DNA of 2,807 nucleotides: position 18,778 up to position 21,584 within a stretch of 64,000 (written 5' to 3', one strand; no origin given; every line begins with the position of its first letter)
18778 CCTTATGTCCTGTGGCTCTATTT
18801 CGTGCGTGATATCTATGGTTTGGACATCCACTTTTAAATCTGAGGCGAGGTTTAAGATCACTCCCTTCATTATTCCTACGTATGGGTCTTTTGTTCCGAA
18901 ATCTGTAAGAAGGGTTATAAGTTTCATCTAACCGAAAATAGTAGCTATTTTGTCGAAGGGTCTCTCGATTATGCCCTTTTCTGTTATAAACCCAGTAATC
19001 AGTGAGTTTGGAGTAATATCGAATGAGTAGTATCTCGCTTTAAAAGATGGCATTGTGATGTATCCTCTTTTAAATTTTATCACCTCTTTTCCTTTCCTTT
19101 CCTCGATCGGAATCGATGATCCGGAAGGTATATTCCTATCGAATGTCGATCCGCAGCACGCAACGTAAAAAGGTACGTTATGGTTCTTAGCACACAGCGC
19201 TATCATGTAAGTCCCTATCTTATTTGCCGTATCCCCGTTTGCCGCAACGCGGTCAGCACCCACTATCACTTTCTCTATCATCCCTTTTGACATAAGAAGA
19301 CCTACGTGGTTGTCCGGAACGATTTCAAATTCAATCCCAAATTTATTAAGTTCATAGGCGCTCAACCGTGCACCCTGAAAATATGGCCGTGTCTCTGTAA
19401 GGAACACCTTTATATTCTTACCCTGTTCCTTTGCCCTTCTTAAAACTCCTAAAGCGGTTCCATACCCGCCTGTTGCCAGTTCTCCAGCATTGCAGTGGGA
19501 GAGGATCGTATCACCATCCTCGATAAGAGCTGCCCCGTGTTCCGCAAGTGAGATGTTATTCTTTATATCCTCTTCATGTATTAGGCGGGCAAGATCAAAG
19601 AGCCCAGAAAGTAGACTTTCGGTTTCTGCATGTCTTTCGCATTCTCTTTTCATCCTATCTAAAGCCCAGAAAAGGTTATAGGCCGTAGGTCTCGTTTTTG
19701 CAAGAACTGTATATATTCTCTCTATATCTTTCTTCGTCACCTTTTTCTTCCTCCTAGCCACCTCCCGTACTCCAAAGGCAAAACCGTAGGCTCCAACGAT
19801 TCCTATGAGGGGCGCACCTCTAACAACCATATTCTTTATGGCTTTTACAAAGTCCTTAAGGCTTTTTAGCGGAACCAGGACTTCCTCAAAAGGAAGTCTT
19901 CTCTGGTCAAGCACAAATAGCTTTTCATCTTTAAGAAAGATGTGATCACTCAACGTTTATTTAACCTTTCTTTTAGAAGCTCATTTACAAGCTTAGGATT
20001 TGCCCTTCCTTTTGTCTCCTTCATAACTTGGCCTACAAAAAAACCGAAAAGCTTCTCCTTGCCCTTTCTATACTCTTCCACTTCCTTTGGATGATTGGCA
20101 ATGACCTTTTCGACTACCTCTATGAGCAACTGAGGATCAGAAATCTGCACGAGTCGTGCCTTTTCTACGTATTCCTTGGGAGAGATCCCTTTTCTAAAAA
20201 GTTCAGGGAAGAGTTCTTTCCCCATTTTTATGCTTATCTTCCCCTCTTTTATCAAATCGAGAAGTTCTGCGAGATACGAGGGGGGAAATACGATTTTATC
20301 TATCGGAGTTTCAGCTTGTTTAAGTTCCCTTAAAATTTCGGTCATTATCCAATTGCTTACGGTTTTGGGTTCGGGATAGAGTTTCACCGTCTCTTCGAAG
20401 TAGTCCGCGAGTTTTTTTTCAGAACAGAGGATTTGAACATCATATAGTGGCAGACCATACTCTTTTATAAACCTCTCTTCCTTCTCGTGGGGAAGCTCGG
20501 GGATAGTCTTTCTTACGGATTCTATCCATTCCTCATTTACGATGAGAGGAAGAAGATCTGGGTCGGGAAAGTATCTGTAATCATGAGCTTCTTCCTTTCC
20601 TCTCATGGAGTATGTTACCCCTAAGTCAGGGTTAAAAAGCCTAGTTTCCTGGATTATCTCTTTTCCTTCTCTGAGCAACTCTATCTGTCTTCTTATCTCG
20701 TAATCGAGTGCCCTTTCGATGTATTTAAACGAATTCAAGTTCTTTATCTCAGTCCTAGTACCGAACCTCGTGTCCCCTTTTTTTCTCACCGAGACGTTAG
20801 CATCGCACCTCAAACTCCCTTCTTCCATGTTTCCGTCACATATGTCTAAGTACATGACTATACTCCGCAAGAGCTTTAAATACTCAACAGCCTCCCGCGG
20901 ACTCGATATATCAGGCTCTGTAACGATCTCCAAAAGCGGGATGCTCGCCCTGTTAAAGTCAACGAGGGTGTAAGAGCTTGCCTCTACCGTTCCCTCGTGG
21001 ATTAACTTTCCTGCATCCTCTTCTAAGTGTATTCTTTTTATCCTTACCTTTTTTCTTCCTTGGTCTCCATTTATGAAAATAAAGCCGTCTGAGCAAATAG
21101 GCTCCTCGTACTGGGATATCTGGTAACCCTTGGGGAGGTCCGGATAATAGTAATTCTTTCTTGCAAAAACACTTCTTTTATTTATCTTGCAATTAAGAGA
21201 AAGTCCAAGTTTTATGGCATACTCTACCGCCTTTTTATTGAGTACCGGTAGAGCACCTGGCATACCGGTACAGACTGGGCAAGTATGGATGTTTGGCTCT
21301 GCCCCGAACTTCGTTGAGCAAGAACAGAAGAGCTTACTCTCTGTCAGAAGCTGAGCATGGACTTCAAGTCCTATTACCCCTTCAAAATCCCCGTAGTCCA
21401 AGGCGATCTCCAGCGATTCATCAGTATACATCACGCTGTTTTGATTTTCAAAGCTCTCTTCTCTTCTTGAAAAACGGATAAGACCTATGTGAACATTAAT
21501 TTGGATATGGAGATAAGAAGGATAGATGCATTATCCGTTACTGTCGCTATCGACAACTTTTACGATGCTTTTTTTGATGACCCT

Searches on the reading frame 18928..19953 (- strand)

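Call 14: search_protein_families(library=ncbifam, proteins=[window:18928-19953:-])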
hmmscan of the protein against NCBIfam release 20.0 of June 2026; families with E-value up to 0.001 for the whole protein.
window:18928-19953:- (341 aa): 8 families
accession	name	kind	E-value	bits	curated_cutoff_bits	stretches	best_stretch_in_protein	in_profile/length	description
NF004326.0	PRK05720.1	subfamily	2.7e-122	408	271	1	5-336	13-348/358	s-methyl-5-thioribose-1-phosphate isomerase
TIGR00512.1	salvage_mtnA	equivalog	2.9e-117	391.4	279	1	5-330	3-334/335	S-methyl-5-thioribose-1-phosphate isomerase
TIGR00524.1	eIF-2B_rel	subfamily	2.6e-102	342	185.85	1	30-330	2-302/303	S-methyl-5-thioribose-1-phosphate isomerase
NF004700.0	PRK06036.1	equivalog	1.3e-89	300.6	528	1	10-334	11-333/339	S-methyl-5-thioribose-1-phosphate isomerase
NF004436.0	PRK05772.1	equivalog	5.3e-86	289.1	521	1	5-335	19-355/363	S-methyl-5-thioribose-1-phosphate isomerase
TIGR00511.1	ribulose_e2b2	equivalog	2.7e-50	171.3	314.1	1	32-329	2-286/301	ribose 1,5-bisphosphate isomerase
NF006210.0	PRK08335.1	equivalog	6e-33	114.3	339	1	33-332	7-272/275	translation initiation factor IF-2B subunit alpha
NF004994.0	PRK06372.1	equivalog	1.1e-13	51.2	249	1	182-330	111-247/253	translation initiation factor IF-2B subunit delta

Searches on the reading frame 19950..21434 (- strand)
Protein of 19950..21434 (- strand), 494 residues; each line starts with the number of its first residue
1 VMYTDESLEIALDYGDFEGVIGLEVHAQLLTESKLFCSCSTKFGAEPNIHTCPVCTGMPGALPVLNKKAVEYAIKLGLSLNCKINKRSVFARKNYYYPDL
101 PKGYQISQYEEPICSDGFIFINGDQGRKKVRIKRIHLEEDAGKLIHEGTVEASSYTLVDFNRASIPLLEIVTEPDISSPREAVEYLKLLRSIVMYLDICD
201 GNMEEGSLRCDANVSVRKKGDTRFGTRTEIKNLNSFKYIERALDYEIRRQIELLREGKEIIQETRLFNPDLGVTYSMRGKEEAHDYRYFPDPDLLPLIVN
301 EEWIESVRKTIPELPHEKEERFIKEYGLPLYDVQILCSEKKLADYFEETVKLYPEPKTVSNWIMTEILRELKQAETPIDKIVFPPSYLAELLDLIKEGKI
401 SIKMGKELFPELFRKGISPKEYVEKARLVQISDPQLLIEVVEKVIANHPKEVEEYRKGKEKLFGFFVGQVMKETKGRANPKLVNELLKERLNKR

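Call 14: search_protein_families(library=ncbifam, proteins=[window:19950-21434:-])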
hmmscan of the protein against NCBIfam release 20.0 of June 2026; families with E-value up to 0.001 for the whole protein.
window:19950-21434:- (494 aa): 9 families
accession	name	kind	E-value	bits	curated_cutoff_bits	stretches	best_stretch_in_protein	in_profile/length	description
NF004014.0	PRK05477.1-4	equivalog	4.1e-218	724.9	414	1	16-491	2-474/475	Asp-tRNA(Asn)/Glu-tRNA(Gln) amidotransferase subunit GatB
NF004012.0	PRK05477.1-2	equivalog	2.2e-211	702.7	338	1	16-493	3-480/481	Asp-tRNA(Asn)/Glu-tRNA(Gln) amidotransferase subunit GatB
NF004015.0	PRK05477.1-5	equivalog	1.2e-197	657.3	628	1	10-492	8-487/488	Asp-tRNA(Asn)/Glu-tRNA(Gln) amidotransferase subunit GatB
TIGR00133.1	gatB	equivalog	4.4e-191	635.6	314.8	1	16-492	3-481/481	Asp-tRNA(Asn)/Glu-tRNA(Gln) amidotransferase subunit GatB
NF004011.1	PRK05477.1-1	equivalog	1.2e-173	578.2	680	1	16-493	2-475/475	Asp-tRNA(Asn)/Glu-tRNA(Gln) amidotransferase subunit GatB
NF004013.0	PRK05477.1-3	equivalog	6.5e-159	529.6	653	1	15-492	15-500/501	Asp-tRNA(Asn)/Glu-tRNA(Gln) amidotransferase subunit GatB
NF003107.0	PRK04028.1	equivalog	8.7e-57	192.9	456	3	259-493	402-626/630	Glu-tRNA(Gln) amidotransferase subunit GatE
TIGR00134.1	gatE_arch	equivalog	1.8e-48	165.3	319.55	3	262-493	399-620/622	Glu-tRNA(Gln) amidotransferase subunit GatE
NF011291.0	PRK14703.1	equivalog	2.2e-40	138.7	681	1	316-492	597-768/769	glutamine--tRNA ligase/YqeY domain fusion protein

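Call 47: find_homologous_proteins(query=window:19950-21434:-, max_evalue=1e-50)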
Query window:19950-21434:- (494 aa): 8000 proteins with E <= 1e-50 among 8000 candidates; the best 120 are listed.
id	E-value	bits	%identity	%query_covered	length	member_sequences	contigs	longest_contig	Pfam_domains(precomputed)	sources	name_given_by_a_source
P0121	0.0e+0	1087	100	98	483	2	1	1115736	PF02637.24,PF02934.21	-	-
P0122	3.2e-267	905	79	98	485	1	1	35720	PF02637.24,PF02934.21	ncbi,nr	ncbi:MAG: Asp-tRNA(Asn)/Glu-tRNA(Gln) amidotransferase subunit GatB [Deltaproteobacteria bacterium]|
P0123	8.3e-266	900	78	99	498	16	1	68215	PF02637.24,PF02934.21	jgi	jgi:aspartyl-tRNA(Asn)/glutamyl-tRNA(Gln) amidotransferase subunit B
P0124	4.5e-263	891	78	98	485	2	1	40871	PF02637.24,PF02934.21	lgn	-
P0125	4.1e-260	881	77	98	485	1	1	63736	PF02637.24,PF02934.21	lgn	-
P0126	2.3e-248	843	76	97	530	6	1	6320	PF02637.24,PF02934.21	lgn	-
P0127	1.7e-233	794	71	95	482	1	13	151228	PF02637.24,PF02934.21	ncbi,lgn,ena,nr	ncbi:MAG TPA: Asp-tRNA(Asn)/Glu-tRNA(Gln) amidotransferase subunit GatB [Syntrophorhabdaceae bacteri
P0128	2.2e-233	793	71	95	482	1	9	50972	PF02637.24,PF02934.21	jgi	-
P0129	2.8e-233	793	70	95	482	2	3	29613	PF02637.24,PF02934.21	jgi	-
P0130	3.6e-233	793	69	95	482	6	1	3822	PF02637.24,PF02934.21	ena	-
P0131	3.7e-233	792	70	95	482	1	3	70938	PF02637.24,PF02934.21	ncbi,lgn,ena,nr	ncbi:MAG TPA: Asp-tRNA(Asn)/Glu-tRNA(Gln) amidotransferase subunit GatB [Syntrophorhabdaceae bacteri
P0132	4.1e-233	792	70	95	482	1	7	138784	PF02637.24,PF02934.21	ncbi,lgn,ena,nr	ncbi:MAG TPA: Asp-tRNA(Asn)/Glu-tRNA(Gln) amidotransferase subunit GatB [Syntrophorhabdaceae bacteri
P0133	4.6e-233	792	70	95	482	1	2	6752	PF02637.24,PF02934.21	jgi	-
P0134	5.1e-233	792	70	95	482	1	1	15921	PF02637.24,PF02934.21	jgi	-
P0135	5.1e-233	792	70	95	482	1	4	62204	PF02637.24,PF02934.21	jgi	-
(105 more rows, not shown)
